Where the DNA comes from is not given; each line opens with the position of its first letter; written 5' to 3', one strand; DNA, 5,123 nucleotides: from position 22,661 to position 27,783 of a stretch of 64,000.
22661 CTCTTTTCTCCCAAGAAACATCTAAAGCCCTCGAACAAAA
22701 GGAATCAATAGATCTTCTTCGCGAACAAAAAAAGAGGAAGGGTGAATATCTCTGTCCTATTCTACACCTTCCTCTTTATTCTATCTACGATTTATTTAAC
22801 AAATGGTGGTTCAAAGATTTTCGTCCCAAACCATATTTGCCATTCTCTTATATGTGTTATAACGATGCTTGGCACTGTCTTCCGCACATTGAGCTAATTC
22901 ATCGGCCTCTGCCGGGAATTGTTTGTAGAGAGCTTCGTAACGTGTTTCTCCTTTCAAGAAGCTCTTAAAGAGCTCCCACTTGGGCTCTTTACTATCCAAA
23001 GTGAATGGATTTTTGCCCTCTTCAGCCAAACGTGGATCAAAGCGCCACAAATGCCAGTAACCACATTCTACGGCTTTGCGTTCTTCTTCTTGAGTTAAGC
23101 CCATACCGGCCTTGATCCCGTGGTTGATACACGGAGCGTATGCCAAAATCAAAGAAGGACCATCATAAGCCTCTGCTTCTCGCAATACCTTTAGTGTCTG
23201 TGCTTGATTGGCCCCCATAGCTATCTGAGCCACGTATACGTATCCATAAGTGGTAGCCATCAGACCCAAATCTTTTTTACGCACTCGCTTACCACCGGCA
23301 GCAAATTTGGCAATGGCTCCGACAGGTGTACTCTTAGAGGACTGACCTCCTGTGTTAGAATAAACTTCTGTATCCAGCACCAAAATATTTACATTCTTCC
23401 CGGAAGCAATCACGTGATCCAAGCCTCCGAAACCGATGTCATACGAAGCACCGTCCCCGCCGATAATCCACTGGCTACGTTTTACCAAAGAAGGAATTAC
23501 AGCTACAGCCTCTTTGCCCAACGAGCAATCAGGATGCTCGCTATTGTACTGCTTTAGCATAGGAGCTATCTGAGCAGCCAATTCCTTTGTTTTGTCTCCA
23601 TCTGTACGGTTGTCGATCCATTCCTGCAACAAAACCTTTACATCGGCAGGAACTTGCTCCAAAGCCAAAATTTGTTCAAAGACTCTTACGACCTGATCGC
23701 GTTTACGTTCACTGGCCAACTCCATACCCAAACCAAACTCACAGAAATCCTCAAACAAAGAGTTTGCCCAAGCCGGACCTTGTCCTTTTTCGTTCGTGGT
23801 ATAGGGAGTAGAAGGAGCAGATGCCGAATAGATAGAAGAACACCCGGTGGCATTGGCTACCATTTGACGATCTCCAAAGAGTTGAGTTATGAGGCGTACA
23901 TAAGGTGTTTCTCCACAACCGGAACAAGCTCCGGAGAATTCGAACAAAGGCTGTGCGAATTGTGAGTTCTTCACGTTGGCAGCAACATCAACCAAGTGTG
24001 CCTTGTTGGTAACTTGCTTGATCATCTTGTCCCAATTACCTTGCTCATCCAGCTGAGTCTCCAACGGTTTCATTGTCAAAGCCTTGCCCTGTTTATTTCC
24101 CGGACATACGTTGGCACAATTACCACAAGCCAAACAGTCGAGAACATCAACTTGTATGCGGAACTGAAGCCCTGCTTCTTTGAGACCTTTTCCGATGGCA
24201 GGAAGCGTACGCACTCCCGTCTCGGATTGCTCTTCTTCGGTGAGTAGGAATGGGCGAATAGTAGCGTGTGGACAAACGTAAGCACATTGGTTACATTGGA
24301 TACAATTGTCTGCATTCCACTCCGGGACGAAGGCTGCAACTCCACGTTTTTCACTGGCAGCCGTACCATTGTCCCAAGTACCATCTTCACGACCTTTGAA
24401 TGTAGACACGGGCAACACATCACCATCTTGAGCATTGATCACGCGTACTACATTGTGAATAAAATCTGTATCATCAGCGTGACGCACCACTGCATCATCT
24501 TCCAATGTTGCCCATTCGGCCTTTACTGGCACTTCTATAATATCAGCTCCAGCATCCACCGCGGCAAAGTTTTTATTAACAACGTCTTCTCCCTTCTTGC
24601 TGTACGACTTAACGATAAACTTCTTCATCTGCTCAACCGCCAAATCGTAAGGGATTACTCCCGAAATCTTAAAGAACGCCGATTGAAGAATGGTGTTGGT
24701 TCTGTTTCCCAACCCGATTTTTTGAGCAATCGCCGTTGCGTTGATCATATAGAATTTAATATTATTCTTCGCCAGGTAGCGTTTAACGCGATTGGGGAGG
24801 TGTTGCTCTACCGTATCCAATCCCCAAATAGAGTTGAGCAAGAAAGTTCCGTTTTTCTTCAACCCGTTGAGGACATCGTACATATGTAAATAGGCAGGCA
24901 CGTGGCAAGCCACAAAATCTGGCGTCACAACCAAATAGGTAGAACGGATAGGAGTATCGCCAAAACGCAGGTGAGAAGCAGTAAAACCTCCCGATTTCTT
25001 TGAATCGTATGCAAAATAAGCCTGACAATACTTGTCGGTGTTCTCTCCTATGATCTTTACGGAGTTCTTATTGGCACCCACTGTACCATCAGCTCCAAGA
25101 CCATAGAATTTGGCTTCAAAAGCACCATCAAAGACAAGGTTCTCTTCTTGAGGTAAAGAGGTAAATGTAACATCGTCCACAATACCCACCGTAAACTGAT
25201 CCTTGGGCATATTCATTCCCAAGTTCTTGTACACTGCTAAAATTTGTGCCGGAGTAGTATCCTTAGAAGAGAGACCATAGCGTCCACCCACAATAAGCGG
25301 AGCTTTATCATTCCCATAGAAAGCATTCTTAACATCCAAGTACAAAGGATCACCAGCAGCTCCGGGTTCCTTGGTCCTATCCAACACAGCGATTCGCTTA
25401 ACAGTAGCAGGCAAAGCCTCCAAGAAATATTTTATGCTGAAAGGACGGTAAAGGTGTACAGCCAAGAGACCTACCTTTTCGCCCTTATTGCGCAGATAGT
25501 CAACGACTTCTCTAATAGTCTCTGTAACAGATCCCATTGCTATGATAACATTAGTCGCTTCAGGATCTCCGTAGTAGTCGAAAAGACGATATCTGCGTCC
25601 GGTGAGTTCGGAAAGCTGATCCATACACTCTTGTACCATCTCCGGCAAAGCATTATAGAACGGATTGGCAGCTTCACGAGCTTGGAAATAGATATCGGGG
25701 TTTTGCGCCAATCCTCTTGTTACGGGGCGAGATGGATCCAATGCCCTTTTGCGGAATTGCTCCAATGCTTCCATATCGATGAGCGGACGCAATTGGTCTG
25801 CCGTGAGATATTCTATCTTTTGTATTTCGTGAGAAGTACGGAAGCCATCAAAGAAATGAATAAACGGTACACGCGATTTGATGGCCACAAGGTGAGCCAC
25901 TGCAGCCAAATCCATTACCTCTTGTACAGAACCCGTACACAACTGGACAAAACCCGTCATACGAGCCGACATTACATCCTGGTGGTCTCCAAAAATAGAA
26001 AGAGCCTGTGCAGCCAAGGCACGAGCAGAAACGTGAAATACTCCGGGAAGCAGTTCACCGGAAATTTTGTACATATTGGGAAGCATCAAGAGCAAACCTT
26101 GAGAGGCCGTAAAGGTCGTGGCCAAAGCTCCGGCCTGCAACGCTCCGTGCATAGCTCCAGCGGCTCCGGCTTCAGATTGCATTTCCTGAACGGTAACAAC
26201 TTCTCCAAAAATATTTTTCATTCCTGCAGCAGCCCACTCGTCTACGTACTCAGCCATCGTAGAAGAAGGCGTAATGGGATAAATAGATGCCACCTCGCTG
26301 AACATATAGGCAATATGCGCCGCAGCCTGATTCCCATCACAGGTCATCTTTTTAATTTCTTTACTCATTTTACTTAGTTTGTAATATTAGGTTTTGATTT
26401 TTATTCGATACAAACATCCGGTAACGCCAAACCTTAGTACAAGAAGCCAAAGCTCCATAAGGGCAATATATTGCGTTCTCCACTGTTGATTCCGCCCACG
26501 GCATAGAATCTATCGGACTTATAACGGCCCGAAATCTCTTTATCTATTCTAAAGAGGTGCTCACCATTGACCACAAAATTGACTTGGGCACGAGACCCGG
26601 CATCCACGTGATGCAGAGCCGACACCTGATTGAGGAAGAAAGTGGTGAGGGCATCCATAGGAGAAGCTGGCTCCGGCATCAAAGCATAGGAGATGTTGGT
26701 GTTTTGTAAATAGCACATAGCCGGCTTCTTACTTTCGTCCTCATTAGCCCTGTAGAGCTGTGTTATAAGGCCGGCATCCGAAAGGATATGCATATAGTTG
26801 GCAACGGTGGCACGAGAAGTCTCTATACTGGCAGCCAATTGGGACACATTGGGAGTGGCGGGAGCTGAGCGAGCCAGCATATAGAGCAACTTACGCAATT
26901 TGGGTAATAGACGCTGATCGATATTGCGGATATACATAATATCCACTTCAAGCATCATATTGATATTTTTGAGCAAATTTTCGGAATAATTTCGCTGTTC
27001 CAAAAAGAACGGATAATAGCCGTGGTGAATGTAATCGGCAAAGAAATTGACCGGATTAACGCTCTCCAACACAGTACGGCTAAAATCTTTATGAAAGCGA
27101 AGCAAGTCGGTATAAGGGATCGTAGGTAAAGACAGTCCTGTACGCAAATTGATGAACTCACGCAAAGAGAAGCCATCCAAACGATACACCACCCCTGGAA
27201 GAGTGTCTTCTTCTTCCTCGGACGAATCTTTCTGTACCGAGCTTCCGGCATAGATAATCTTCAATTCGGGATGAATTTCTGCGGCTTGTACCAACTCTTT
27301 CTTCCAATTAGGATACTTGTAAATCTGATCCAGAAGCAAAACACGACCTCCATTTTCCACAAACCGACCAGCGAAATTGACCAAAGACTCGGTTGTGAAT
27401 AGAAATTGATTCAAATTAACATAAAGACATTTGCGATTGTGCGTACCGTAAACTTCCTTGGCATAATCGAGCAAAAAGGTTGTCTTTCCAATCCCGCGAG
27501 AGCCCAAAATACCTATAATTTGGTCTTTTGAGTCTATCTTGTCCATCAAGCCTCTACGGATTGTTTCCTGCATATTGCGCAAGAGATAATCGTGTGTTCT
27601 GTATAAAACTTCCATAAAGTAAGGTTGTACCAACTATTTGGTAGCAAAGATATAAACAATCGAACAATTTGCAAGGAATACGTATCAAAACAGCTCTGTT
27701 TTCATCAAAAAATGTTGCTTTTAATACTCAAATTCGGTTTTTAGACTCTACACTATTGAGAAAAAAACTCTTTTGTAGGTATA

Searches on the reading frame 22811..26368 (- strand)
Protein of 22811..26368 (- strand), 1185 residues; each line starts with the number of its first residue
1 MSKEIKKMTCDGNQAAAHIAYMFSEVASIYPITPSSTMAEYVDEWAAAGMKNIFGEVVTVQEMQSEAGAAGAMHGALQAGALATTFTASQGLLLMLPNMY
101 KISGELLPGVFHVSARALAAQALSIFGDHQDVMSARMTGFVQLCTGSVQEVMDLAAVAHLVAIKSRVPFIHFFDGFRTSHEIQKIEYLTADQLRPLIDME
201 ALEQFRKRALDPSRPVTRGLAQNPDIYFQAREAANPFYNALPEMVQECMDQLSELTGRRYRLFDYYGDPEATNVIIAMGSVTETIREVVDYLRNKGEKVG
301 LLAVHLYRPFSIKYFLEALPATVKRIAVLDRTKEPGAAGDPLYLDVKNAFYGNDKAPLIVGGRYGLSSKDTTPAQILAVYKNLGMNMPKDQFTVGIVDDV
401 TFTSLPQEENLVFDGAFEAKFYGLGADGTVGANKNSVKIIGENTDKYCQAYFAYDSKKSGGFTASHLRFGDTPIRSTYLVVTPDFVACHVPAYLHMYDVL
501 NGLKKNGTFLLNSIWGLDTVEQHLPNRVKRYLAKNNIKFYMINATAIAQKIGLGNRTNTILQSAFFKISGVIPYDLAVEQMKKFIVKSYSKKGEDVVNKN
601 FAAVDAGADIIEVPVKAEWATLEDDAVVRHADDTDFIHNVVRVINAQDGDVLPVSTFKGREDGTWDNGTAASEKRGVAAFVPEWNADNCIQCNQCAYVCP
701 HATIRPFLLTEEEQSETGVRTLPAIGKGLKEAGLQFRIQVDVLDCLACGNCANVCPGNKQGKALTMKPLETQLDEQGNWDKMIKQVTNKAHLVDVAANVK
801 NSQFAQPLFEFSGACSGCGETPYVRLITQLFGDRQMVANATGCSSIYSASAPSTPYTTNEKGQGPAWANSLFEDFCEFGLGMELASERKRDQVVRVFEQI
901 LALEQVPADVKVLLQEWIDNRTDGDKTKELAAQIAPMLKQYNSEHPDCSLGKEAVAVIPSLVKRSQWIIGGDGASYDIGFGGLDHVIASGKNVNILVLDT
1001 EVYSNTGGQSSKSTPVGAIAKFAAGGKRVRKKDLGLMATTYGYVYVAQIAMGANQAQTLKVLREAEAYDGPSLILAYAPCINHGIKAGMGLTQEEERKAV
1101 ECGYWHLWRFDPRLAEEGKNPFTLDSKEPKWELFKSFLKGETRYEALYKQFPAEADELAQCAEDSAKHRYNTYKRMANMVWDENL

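Call 34: search_protein_families(library=pfam, proteins=[window:22811-26368:-], max_evalue=0.00001)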
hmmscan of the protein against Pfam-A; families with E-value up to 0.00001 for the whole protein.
window:22811-26368:- (1185 aa): 14 families
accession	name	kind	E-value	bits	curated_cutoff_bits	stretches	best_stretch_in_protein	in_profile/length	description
PF01855.24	POR_N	-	2e-79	267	27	1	21-249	4-230/231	Pyruvate flavodoxin/ferredoxin oxidoreductase, thiamine diP-bdg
PF01558.24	POR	-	4.2e-31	108.9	27.4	1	425-608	1-172/173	Pyruvate ferredoxin/flavodoxin oxidoreductase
PF10371.14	EKR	-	2e-18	66.4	27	1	628-678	7-55/55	Domain of unknown function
PF17147.9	PFOR_II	-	2.3e-17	63.6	27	1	271-373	1-99/102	Pyruvate:ferredoxin oxidoreductase core domain II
PF12838.12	Fer4_7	-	2.3e-09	38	27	1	688-756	1-49/52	4Fe-4S dicluster domain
PF02775.26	TPP_enzyme_C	-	9.6e-09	35.6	21.9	1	964-1074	47-149/151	Thiamine pyrophosphate enzyme, C-terminal TPP binding domain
PF12837.12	Fer4_6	-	1.1e-08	35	25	1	681-702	1-22/24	4Fe-4S binding domain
PF13237.11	Fer4_10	-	1.7e-07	31.5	25.5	1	685-756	5-53/53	4Fe-4S dicluster domain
PF13183.11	Fer4_8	-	4.6e-07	30.7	27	1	686-757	2-66/68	4Fe-4S dicluster domain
PF13484.11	Fer4_16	-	4.8e-07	30.9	30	1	688-758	1-66/66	4Fe-4S double cluster binding domain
PF00037.32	Fer4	-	1.4e-06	28.3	21.1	0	682-704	1-23/24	4Fe-4S binding domain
PF14697.11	Fer4_21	-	4.6e-06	27.1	35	0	686-703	5-22/59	4Fe-4S dicluster domain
PF13534.11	Fer4_17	-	5.6e-06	27.2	22.2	0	685-701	42-58/61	4Fe-4S dicluster domain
PF12797.12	Fer4_2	-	6.5e-06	26.2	24.5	0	682-700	3-21/22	4Fe-4S binding domain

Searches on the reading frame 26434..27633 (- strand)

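Call 34: search_protein_families(library=pfam, proteins=[window:26434-27633:-], max_evalue=0.00001)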
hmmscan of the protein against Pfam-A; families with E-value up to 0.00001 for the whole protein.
window:26434-27633:- (399 aa): 1 family
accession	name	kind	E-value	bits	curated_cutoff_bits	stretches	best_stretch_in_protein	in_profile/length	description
PF13173.12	AAA_14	-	2.3e-17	63.7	27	1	37-160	2-128/129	AAA domain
